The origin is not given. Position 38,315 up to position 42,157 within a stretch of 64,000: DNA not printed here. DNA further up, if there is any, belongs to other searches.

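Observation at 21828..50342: Candidate peptidoglycan/muropeptide utilisation super-locus (SusC/SusD + 12-gene array + murK-murQ)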

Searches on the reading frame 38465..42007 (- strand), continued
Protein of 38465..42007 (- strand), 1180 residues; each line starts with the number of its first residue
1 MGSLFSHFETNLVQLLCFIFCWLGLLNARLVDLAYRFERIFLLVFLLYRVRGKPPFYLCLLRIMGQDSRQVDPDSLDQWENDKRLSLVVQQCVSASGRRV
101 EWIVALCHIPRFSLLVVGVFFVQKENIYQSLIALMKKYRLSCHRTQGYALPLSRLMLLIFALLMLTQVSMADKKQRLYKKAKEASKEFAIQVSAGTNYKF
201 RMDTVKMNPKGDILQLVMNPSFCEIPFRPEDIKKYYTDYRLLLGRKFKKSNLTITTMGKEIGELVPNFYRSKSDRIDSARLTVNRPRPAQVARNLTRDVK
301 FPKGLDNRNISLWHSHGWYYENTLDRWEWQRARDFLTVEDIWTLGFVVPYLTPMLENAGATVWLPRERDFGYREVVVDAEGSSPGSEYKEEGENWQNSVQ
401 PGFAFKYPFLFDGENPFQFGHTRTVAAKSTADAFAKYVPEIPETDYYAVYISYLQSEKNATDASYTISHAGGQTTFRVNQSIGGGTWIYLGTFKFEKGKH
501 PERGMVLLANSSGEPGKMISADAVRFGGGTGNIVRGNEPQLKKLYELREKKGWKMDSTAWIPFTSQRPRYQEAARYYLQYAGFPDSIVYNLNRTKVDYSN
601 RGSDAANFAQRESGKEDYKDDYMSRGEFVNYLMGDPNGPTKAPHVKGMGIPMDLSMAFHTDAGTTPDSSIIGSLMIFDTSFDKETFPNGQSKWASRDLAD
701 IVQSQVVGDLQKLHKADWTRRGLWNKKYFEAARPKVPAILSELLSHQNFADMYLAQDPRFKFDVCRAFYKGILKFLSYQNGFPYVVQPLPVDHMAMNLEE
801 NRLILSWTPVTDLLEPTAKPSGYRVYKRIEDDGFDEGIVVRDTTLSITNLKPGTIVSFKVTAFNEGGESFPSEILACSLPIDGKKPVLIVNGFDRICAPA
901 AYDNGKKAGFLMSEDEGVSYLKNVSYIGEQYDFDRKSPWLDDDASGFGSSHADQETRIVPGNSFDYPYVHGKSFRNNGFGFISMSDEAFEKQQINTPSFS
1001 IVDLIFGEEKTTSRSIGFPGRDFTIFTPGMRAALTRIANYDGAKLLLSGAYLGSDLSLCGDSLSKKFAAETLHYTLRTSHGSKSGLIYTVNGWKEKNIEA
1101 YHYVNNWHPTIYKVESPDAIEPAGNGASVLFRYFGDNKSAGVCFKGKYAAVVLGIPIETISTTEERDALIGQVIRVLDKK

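Call 70: predict_structure(alignment_id=A2)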
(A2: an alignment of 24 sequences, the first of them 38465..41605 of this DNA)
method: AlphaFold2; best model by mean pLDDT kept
length: 1046 residues; sequences in the alignment: 24
mean_pLDDT: 60.6   pTM: 0.46
mean pLDDT of the five models: 60.6, 57.2, 56.4, 52.9, 47.5
residues with pLDDT >= 90: 99; 70-90: 331; 50-70: 232; < 50: 384
segments of 3 or more residues with pLDDT < 50: 1-16, 149-152, 164-169, 179-217, 230-238, 269-285, 394-407, 413-494, 500-512, 524-557, 582-625, 760-829, 874-890, 924-926, 972-981
pLDDT, mean of each block of 10 residues (from residue 1): 36 48 69 57 84 84 72 81 69 70 88 82 72 60 55 63 50 55 32 28 37 46 54 46 68 83 61 26 52 90 85 73 85 87 80 67 83 91 86 42 44 46 39 30 28 28 41 39 32 49 39 53 41 27 40 48 56 59 37 28 40 40 48 61 58 71 85 78 77 83 88 88 85 64 82 82 26 22 24 24 25 22 29 86 91 82 88 43 31 78 89 77 56 86 72 80 74 38 78 88 86 90 81 91 83
secondary structure, 60 per line:
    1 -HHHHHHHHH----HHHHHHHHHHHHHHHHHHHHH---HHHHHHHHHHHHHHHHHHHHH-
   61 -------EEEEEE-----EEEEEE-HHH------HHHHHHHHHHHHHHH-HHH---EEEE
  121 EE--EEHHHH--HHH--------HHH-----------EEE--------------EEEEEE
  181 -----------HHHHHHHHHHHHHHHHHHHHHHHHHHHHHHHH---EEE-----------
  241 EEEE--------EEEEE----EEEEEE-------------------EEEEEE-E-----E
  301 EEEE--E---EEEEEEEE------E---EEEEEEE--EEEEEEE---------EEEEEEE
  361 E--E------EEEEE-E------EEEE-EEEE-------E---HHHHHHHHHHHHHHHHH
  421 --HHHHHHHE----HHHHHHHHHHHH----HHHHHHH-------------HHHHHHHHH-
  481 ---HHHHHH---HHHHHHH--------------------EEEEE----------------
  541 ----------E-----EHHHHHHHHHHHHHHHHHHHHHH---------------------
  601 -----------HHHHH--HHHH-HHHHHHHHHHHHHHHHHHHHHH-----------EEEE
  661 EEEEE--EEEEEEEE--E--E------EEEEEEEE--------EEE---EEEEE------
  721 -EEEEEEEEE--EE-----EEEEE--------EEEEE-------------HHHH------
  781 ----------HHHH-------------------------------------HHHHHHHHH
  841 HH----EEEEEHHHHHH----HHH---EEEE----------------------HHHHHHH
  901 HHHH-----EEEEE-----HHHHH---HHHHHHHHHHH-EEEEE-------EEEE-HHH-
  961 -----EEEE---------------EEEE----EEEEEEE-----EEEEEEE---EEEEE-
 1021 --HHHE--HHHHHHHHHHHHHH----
elements in order (helices of 4 or more, strands of 3 or more residues): H2-10 H15-35 H39-59 E68-73 E79-84 H95-109 E117-122 H127-130 E158-160 E175-180 H192-223 E227-229 E241-244 E253-257 E262-267 E287-292 E300-304 E311-318 E329-335 E338-344 E354-361 E371-375 E384-387 E389-392 H404-420 H423-429 H435-446 H451-457 H471-479 H484-489 H493-499 E520-524 H558-579 H612-616 H619-622 H624-645 E657-665 E668-675 E688-695 E704-706 E710-714 E722-730 E740-744 E753-757 H771-774 H791-794 H832-842 E847-851 H852-857 E868-871 H894-904 E910-914 H920-924 H928-938 E940-944 E952-955 E966-969 E985-988 E993-999 E1005-1011 E1015-1019 H1029-1042

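Call 78: fold_search(model_id=the predicted structure, library=pdb)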
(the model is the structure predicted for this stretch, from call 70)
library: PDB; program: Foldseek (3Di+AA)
matches with E <= 10: 1664; with E <= 0.001: 248
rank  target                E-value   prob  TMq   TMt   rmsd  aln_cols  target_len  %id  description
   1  6f2p                  1.1e-08  1.00  0.12  0.12   3.2       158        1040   22  Structure of Paenibacillus xanthan lyase to 2.6 A resolution (released 2018-12-05)
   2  3uto_B                3.2e-06  1.00  0.09  0.16   2.5       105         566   26  Twitchin kinase region from C.elegans (Fn31-NL-kin-CRD-Ig26) (released 2012-08-08)
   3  4q58_C                7.2e-06  1.00  0.08  0.42   4.8       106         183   22  Crystal structure of the plectin 1a actin-binding domain/integrin beta 4 fragment complex (released 2014-07-23)
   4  4u3h                  1.2e-05  1.00  0.07  0.71   2.3        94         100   29  Crystal structure of FN3con (released 2015-02-11)
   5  4n68                  1.3e-05  1.00  0.08  0.64   3.7        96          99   21  Crystal structure of an internal FN3 domain from human Contactin-5 [PSI-NYSGRC-005804] (released 2013-10-30)
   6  3uto_A                2.4e-05  1.00  0.08  0.15   2.4       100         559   26  Twitchin kinase region from C.elegans (Fn31-NL-kin-CRD-Ig26) (released 2012-08-08)
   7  8ot5_D                2.5e-05  1.00  0.08  0.66   3.1        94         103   23  Crystal structure of the titin domain Fn3-85 (released 2023-08-23)
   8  8orl_C                2.6e-05  1.00  0.08  0.70   3.2        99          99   25  Crystal structure of the S23226G missense variant of titin domain Fn3-56 (released 2023-08-23)
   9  4o00_B                2.9e-05  1.00  0.08  0.68   2.8        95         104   26  Crystal structure of the Titin A-band domain A3 (released 2014-12-24)
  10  3lpw_B                3.1e-05  1.00  0.08  0.39   2.4        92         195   32  Crystal structure of the FnIII-tandem A77-A78 from the A-band of titin (released 2010-09-08)
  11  6pol_E                3.1e-05  1.00  0.08  0.69   2.9        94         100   22  Crystal structure of the human NELL1 EGF1-3-Robo3 FN1 complex (released 2020-05-06)
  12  8oq9_C                3.3e-05  1.00  0.08  0.67   3.1        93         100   28  Crystal structure of the titin domain Fn3-56 (released 2023-08-23)
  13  8oty_B                3.4e-05  1.00  0.08  0.72   2.7       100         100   27  Crystal structure of the titin domain Fn3-90 (released 2023-08-23)
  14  1qg3_B                3.6e-05  1.00  0.08  0.41   4.9       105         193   22  CRYSTAL STRUCTURE OF A TANDEM PAIR OF FIBRONECTIN TYPE III DOMAINS FROM THE CYTOPLASMIC TAIL OF INTEGRIN ALPHA6 BETA4 (released 1999-08-20)
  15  1x5l_MODEL_1_A        3.6e-05  1.00  0.08  0.68   2.5        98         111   18  Solution structure of the second fn3 domain of Eph receptor A8 protein (released 2005-11-16)
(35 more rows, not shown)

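Call 106: search_protein_representatives(alignment_id=A2)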
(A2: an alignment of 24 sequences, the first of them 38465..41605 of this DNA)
Query: 24 sequences, 1049 profile positions. Proteins with E-value up to 0.001 (for the whole library): 8179; up to 1e-10: 3275; up to 1e-30: 1186. The best 150 are listed.
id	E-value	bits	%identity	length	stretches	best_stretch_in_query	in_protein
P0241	0.0e+00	1942.5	-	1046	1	8-1048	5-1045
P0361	0.0e+00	1192.3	-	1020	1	29-1047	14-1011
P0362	0.0e+00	1179.8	-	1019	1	25-1047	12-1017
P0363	0.0e+00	1168.0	-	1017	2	433-1046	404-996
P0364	0.0e+00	1142.9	-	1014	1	23-1047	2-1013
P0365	0.0e+00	1084.3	-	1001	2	433-1048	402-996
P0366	0.0e+00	1060.1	-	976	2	434-1047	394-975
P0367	0.0e+00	1054.4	-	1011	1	20-1046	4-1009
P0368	0.0e+00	1052.3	-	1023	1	26-1046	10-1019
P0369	0.0e+00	1038.1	-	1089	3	433-886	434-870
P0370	0.0e+00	1038.0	-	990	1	26-1047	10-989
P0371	0.0e+00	1038.0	-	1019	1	51-1048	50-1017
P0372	0.0e+00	1033.8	-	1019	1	23-1046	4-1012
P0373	0.0e+00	1029.5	-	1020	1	27-1047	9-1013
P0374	0.0e+00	1028.4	-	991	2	436-1046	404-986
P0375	0.0e+00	1023.1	-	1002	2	432-1046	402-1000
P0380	8.6e-293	990.5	-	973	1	29-1046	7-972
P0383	1.0e-289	980.4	-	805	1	213-1046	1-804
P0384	5.9e-289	977.8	-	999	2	433-1046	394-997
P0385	3.9e-288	975.1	-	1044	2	433-1046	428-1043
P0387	7.1e-286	967.6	-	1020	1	78-1046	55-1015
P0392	3.7e-281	952.0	-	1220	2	435-1046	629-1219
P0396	2.3e-274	929.5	-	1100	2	157-1046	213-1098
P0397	1.5e-273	926.8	-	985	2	433-1046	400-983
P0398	1.5e-272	923.5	-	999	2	433-1046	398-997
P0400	2.2e-271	919.6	-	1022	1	63-1046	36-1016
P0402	1.8e-270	916.6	-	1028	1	55-1046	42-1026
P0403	4.7e-270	915.2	-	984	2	433-1046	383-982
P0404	3.5e-269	912.4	-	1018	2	433-1046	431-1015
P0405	4.0e-269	912.1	-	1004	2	433-1046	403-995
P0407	4.0e-267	905.5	-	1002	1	23-1046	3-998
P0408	6.7e-267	904.8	-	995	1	27-1046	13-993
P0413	5.6e-259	878.6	-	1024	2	433-1046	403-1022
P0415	8.0e-258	874.7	-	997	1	69-1046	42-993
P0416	1.8e-257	873.6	-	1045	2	433-1046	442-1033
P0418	3.4e-255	866.0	-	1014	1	22-1046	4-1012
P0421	1.4e-252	857.4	-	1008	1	62-1046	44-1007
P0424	3.3e-249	846.2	-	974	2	433-1046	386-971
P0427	7.8e-248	841.7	-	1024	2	482-1046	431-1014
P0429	6.1e-247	838.7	-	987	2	433-1046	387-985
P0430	2.7e-246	836.6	-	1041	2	432-1046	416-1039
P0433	3.0e-244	829.8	-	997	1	79-1046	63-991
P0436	1.4e-242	824.3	-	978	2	437-1046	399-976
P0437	1.8e-242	823.9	-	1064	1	33-1046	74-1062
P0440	1.2e-241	821.1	-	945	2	439-1046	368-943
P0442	4.2e-240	816.1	-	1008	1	25-1046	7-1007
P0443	2.0e-239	813.8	-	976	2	433-1046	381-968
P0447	3.6e-237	806.4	-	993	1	66-1046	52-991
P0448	4.3e-237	806.1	-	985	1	22-1046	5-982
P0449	7.3e-237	805.3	-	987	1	78-1046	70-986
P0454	2.4e-234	797.0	-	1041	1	33-1046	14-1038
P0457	1.4e-231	787.9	-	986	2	433-1046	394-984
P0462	2.3e-228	777.2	-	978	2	434-1046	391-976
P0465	1.6e-225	767.7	-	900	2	434-1046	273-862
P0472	1.9e-222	757.6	-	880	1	170-1046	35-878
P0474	2.6e-222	757.2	-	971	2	434-1046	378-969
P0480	3.1e-220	750.3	-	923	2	300-1046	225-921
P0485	3.2e-217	740.3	-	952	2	433-1046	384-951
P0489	5.5e-215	732.9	-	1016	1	86-1046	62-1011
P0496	5.6e-210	716.3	-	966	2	433-1046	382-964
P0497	3.1e-209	713.9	-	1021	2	296-1046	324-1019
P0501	4.0e-207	706.9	-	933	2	434-1046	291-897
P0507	1.2e-204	698.7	-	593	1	441-1046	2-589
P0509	2.8e-203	694.1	-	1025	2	433-1046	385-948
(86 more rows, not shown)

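Call 108: search_solved_structures(query=A3, max_evalue=10, show_alignments=0)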
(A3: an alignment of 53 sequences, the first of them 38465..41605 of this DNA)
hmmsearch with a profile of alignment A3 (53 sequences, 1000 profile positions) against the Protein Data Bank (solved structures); distinct sequences matched with E-value up to 10: 63 (the best 60 are shown).
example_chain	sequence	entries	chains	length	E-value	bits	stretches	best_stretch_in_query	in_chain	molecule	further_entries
8q6t_I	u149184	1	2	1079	6.3e-26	93.9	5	610-693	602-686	Titin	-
8g4l_bm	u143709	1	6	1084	1.7e-21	79.2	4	606-693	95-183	Titin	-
6f2p_A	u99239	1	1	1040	3e-17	65.1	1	281-377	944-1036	Paenibacillus xanthan lyase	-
3lpw_A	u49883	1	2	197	1.2e-12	49.9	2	601-688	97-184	A77-A78 domain from Titin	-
8bvo_A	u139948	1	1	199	5.5e-08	34.5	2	607-691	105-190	Titin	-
8bxr_A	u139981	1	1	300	7.7e-08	34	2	607-691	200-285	Titin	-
1uey_A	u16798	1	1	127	1.7e-07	32.9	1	607-695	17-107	KIAA0343 protein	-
8oty_A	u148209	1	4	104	1e-05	27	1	610-693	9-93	Titin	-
8oiy_A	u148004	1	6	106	2.2e-05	25.9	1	607-695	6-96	Titin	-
4o00_A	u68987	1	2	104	4.1e-05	25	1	607-696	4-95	Titin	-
4u3h_A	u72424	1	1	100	7e-05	24.2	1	607-693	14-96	FN3con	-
1x5x_A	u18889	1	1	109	0.00083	20.7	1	624-696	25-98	Fibronectin type-III domain containing protein 3a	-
3d1m_C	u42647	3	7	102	0.001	20.4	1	616-696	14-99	Cell adhesion molecule | Cell adhesion molecule-related/down-regulated by oncogenes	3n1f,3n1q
2db8_A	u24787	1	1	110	0.0012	20.2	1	609-700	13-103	Tripartite motif protein 9, isoform 2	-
1cfb_A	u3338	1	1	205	0.0014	19.9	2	618-691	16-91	DROSOPHILA NEUROGLIAN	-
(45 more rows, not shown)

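Call 111: search_protein_families(library=pfam, alignment_id=A4, max_evalue=0.01)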
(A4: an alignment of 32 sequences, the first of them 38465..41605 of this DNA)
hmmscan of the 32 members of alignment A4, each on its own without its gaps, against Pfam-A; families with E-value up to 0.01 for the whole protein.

A. member 1, window:38465-41605:- (1046 aa): 3 families
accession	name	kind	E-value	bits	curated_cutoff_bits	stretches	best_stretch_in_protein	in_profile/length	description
PF25275.1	Golvesin_C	-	2e-24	86.6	31.6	1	284-392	26-130/132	Golvesin C-terminal domain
PF00041.27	fn3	-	9.3e-09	35.8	25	1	662-741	9-81/84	Fibronectin type III domain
PF01520.23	Amidase_3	-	0.00071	20.1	27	1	519-639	69-173/174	N-acetylmuramoyl-L-alanine amidase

B. families by the number of members that match (of 32 scanned): 11 families
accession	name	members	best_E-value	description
PF25275.1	Golvesin_C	32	4.6e-27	Golvesin C-terminal domain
PF00041.27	fn3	23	9.8e-12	Fibronectin type III domain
PF01520.23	Amidase_3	23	5.9e-10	N-acetylmuramoyl-L-alanine amidase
PF13360.13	PQQ_2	1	2.1e-28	Outer membrane protein assembly factor BamB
PF13570.13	Beta-prop_ACSF4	1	3.1e-27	Beta-alanine-activating enzyme, beta-propeller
PF00149.33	Metallophos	1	1.7e-17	Calcineurin-like phosphoesterase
PF01011.28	PQQ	1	9.3e-08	Glucose/ethanol/alcohol dehydrogenase, beta-propeller domain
PF12850.12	Metallophos_2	1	1.1e-05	Calcineurin-like phosphoesterase superfamily domain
PF04892.17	VanZ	1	4.8e-05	VanZ like family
PF09172.16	Vit_open_b-sht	1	0.005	Vitellinogen, open beta-sheet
PF10302.15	Dsc3_N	1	0.0085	DSC E3 ubiquitin ligase complex subunit 3, ubiquitin-like domain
